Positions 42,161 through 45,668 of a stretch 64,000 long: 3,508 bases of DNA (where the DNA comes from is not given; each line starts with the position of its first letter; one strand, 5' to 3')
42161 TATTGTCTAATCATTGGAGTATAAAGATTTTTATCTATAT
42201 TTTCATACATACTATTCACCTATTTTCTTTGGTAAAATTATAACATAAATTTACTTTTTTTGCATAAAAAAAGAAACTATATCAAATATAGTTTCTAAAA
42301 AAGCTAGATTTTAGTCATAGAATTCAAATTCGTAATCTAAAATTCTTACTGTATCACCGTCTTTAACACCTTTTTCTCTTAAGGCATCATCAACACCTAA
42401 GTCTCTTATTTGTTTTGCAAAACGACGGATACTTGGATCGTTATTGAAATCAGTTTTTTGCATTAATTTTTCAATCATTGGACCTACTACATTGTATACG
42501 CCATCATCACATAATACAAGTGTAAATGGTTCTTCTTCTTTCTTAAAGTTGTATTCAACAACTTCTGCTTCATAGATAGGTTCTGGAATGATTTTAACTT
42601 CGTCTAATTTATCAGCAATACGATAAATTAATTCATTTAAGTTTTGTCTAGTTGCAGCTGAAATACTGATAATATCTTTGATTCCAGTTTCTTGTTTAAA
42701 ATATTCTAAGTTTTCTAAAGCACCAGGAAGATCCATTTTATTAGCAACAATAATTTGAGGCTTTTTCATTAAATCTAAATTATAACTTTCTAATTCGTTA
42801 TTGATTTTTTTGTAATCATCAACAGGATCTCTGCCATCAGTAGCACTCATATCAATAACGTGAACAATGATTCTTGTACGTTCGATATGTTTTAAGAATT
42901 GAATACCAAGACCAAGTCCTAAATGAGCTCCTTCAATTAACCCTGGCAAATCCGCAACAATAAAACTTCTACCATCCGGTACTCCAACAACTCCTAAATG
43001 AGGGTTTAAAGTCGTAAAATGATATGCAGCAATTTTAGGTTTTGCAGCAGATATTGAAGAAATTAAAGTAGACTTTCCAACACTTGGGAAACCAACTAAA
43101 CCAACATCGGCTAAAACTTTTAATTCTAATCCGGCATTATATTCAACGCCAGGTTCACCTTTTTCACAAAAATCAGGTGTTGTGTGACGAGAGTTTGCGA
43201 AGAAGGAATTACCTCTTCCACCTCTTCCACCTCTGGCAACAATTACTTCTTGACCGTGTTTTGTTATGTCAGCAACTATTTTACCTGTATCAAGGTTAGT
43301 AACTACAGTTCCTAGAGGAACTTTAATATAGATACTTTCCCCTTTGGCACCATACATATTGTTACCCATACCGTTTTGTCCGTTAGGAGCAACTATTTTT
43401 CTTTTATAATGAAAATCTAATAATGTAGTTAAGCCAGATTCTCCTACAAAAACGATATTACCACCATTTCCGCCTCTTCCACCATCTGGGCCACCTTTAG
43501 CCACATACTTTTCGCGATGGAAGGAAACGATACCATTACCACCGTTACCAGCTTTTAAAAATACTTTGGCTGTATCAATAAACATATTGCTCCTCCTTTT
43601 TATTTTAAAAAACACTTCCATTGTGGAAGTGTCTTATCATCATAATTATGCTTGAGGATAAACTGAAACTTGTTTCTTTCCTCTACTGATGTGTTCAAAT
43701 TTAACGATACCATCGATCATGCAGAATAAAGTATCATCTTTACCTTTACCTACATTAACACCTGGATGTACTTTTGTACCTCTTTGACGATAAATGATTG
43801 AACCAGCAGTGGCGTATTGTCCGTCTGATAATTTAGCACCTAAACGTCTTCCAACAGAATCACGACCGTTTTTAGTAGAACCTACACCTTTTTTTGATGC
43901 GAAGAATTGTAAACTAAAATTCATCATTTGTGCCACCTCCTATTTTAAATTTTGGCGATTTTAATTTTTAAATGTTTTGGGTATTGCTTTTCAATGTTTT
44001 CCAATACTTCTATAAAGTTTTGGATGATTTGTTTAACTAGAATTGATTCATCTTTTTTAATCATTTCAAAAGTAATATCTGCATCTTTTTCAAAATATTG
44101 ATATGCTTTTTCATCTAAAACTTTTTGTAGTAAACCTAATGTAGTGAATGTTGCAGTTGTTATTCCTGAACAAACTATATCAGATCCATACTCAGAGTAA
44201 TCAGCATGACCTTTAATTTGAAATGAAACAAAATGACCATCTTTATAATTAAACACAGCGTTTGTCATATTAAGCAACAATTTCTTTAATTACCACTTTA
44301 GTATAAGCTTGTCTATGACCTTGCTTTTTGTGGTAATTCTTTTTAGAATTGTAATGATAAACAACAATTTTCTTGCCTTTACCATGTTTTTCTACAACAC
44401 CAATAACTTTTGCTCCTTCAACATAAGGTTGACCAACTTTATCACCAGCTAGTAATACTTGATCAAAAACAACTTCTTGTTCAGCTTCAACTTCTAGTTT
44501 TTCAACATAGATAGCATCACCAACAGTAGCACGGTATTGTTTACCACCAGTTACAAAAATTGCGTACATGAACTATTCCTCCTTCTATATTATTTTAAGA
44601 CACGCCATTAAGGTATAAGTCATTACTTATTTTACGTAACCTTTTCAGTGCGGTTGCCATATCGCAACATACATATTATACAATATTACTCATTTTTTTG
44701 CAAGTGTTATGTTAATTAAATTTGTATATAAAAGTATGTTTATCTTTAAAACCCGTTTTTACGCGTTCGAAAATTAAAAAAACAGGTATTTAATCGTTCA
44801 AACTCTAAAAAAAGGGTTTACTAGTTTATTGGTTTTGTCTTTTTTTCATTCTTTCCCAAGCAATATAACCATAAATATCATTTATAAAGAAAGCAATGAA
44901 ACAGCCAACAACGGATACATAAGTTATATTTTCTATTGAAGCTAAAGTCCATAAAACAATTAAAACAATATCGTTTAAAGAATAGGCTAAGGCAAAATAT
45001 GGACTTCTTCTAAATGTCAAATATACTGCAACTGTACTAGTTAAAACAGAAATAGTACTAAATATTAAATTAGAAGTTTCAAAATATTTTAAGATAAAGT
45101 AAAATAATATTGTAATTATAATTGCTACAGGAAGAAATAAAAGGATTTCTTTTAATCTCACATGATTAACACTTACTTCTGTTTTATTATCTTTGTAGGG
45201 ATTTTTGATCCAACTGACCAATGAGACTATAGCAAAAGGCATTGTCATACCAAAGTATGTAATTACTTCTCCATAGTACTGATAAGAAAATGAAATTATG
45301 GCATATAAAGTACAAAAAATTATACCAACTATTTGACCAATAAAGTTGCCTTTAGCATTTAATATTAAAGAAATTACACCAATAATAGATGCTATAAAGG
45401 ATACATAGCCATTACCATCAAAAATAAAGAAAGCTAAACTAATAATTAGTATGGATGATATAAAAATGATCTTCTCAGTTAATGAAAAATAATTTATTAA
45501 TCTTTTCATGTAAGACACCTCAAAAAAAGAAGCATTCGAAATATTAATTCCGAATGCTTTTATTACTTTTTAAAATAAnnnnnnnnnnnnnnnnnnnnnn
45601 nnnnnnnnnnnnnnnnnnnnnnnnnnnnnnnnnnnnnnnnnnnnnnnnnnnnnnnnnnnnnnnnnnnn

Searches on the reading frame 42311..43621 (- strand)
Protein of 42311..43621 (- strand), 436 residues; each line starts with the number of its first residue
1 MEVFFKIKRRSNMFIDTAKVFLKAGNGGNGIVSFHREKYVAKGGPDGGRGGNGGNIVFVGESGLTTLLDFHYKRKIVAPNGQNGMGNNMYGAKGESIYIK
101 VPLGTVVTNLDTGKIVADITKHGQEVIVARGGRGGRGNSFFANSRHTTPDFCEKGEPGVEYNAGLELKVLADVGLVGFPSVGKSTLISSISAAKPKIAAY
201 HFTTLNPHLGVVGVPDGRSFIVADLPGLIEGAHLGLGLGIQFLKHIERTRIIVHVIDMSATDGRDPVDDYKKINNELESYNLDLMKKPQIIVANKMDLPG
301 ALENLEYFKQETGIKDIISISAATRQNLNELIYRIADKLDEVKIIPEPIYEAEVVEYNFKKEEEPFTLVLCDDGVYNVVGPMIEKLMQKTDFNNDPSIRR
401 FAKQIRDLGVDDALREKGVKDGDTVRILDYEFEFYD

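Call 32: search_protein_families(library=pfam, proteins=[window:42311-43621:-], max_evalue=0.00001)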
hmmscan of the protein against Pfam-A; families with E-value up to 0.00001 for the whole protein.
window:42311-43621:- (436 aa): 4 families
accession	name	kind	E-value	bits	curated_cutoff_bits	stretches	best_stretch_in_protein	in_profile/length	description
PF01018.28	GTP1_OBG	-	1.1e-57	194.5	27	1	15-169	1-155/155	GTP1/OBG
PF01926.29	MMR_HSR1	-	5.4e-25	88.2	21.9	1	172-295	1-113/113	50S ribosome-binding GTPase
PF09269.16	DUF1967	-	2e-24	85.9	27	1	372-434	8-70/70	Domain of unknown function (DUF1967)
PF02421.24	FeoB_N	-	4.2e-07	30.1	27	1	173-331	3-152/156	Ferrous iron transport protein B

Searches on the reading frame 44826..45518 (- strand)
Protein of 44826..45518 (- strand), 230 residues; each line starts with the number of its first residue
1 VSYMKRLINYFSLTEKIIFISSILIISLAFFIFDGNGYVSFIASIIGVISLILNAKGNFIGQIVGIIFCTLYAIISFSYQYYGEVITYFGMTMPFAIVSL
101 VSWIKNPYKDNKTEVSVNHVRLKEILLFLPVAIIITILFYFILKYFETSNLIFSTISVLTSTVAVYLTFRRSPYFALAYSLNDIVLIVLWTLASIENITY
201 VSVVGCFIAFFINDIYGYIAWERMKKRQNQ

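Call 32: search_protein_families(library=pfam, proteins=[window:44826-45518:-], max_evalue=0.00001)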
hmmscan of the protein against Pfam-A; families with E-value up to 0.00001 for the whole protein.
window:44826-45518:- (230 aa): 1 family
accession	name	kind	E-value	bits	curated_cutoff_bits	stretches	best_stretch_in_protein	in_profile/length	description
PF04973.17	NMN_transporter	-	6.9e-32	111.3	27.3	1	38-223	2-175/175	Nicotinamide mononucleotide transporter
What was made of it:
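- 44826..45518 (-): PnuC-family nicotinamide riboside transporter, about 9 kb away. It is pathway context only, because nadE is missing from the locus. PF04973 at 6.9e-32 (call 32).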
